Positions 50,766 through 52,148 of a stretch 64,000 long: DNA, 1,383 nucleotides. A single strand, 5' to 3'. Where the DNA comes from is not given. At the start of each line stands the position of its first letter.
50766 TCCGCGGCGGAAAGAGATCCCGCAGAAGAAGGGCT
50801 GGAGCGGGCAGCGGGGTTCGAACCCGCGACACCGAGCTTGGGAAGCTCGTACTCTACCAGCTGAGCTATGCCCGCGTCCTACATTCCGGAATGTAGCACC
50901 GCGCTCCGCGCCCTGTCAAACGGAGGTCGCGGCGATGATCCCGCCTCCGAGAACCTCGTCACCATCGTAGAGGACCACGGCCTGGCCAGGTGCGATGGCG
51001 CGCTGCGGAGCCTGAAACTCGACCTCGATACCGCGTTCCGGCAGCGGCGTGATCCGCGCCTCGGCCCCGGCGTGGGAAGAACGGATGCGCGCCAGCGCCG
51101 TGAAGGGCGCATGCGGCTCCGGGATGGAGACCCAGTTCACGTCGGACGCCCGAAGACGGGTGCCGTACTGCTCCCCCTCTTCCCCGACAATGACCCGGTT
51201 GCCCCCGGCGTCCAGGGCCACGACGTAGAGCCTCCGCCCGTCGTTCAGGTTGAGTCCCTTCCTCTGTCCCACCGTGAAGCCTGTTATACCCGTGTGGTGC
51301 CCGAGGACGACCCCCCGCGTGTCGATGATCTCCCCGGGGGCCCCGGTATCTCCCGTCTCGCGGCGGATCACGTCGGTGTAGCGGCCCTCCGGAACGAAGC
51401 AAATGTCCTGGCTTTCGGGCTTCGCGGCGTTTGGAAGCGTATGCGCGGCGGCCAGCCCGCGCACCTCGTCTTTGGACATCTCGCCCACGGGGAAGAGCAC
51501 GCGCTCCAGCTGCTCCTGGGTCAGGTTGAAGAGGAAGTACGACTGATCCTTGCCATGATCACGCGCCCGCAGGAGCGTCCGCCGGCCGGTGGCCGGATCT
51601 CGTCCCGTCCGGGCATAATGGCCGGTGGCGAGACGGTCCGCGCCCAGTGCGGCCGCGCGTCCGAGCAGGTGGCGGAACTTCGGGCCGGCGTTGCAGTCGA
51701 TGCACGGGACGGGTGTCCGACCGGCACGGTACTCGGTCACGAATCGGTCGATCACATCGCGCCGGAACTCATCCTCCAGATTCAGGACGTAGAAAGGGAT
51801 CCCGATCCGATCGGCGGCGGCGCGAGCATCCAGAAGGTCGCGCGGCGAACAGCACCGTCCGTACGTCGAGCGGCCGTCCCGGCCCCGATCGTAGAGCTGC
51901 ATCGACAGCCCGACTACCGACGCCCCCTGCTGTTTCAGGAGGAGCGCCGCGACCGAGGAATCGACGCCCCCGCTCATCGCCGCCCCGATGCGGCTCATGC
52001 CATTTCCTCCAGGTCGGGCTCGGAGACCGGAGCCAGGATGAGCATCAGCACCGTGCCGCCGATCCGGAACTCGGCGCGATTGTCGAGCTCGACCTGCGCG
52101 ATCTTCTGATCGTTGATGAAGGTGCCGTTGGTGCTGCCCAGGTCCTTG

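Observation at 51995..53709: Zinc-ribbon/FHA protein inserted between cysteine desulfurase and MnmA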

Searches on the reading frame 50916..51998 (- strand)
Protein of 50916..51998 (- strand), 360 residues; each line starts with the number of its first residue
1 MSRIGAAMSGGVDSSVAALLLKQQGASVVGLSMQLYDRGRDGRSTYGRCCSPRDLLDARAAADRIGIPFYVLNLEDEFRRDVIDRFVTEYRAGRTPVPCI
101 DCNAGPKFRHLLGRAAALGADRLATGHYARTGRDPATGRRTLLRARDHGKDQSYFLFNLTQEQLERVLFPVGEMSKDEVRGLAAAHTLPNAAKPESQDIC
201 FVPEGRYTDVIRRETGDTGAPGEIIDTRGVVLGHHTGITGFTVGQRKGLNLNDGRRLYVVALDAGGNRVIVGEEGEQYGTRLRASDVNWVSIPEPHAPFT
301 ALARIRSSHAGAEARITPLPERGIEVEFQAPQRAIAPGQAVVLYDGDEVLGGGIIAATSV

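Call 3: search_protein_families(library=pfam, proteins=[window:50916-51998:-], max_evalue=0.01)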
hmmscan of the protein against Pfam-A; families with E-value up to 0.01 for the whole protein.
window:50916-51998:- (360 aa): 4 families
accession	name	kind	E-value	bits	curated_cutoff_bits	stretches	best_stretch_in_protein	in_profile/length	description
PF03054.22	tRNA_Me_trans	-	5e-70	235.7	20.6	1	3-203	2-201/202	tRNA methyl transferase HUP domain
PF20258.4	tRNA_Me_trans_C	-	2.2e-22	79.6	20.6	1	281-355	3-77/77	Aminomethyltransferase beta-barrel domain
PF20259.3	tRNA_Me_trans_M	-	1.6e-16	60.1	27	1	220-273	11-66/66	tRNA methyl transferase PRC-barrel domain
PF24167.1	DUF7411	-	0.0082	16.2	28.7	0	6-87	5-71/194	Family of unknown function (DUF7411)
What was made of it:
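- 50916..51998 (-): tRNA 2-thiouridine(34) synthase MnmA, third gene. It is the C-type, with the CxxC motif 'PCIDCN'. Three MnmA Pfam domains (call 3).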

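Call 46: search_protein_families(library=ncbifam, proteins=[window:50916-51998:-], max_evalue=0.00001)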
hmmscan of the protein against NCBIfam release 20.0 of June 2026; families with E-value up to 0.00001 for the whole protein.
window:50916-51998:- (360 aa): 4 families
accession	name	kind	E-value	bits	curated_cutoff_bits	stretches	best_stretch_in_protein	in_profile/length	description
NF001138.1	PRK00143.1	equivalog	1.2e-126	422.3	284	1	4-355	2-345/345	tRNA 2-thiouridine(34) synthase MnmA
TIGR00420.1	trmU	equivalog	2e-100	336.1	236.95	1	5-355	4-351/351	tRNA 2-thiouridine(34) synthase MnmA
NF011258.0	PRK14664.1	equivalog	1.1e-67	228.7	680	1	3-357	7-347/362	tRNA 2-thiouridine(34) synthase MnmA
NF011259.0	PRK14665.1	equivalog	3.1e-54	184.3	364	1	4-356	8-359/360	tRNA 2-thiouridine(34) synthase MnmA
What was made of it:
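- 50916..51998 (-): NCBIfam equivalog at 422 bits against a 284 cut-off (call 46).
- On MnmA, tRNA 2-thiouridine(34) synthase: NF001138 scores 422 bits against a cut-off of 284 (call 46).
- Checked: It has all three MnmA Pfam domains (call 3) and passes the NCBIfam MnmA equivalog cut-off (422 bits against 284, call 46).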

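Call 47: search_solved_structures(query=window:50916-51998:-, max_evalue=1e-10, show_alignments=2)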
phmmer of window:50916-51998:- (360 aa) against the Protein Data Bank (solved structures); distinct sequences matched with E-value up to 1e-10: 4.
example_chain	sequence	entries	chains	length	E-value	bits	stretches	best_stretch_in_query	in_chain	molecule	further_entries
9hln_A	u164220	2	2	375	4e-76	259.6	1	2-355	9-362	tRNA-specific 2-thiouridylase MnmA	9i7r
9hlv_A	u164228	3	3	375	1.9e-74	254.1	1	2-355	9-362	tRNA-specific 2-thiouridylase MnmA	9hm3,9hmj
2hma_A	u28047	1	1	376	1.9e-74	254.1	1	2-355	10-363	Probable tRNA (5-methylaminomethyl-2-thiouridylate)-methyltransferase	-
2der_A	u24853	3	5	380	4.2e-66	226.6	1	4-356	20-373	tRNA-specific 2-thiouridylase mnmA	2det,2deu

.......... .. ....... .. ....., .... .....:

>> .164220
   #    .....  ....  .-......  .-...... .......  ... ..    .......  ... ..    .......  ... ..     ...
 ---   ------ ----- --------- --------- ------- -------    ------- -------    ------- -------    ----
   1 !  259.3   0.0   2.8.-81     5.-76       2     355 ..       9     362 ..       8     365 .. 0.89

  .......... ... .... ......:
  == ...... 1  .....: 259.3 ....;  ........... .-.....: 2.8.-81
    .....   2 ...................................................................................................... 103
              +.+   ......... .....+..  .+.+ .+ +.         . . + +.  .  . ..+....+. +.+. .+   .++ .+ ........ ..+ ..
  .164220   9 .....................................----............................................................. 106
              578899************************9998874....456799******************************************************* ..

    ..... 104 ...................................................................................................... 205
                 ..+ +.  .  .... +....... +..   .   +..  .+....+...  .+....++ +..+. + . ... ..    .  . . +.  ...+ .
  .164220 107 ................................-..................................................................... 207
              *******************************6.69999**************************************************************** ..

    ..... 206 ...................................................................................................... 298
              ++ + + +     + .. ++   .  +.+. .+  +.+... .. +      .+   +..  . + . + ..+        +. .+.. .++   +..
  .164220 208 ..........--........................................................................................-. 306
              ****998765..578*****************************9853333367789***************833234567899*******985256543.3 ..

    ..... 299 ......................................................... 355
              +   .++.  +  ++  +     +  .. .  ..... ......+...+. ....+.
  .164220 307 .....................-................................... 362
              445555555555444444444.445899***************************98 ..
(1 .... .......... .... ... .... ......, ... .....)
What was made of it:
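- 50916..51998 (-): Best PDB match is 9hln at 4e-76, with an aligned 'PCVMCN' (call 47).
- Closest known: YrvO-MnmA abbreviated s2U34 pathway. Same: MnmA is of the same CxxC type as the closest solved MnmA, 9hln (call 47).
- MnmA enzymes bind tRNA on their own in solved complexes (2der/2det/2deu, call 47).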
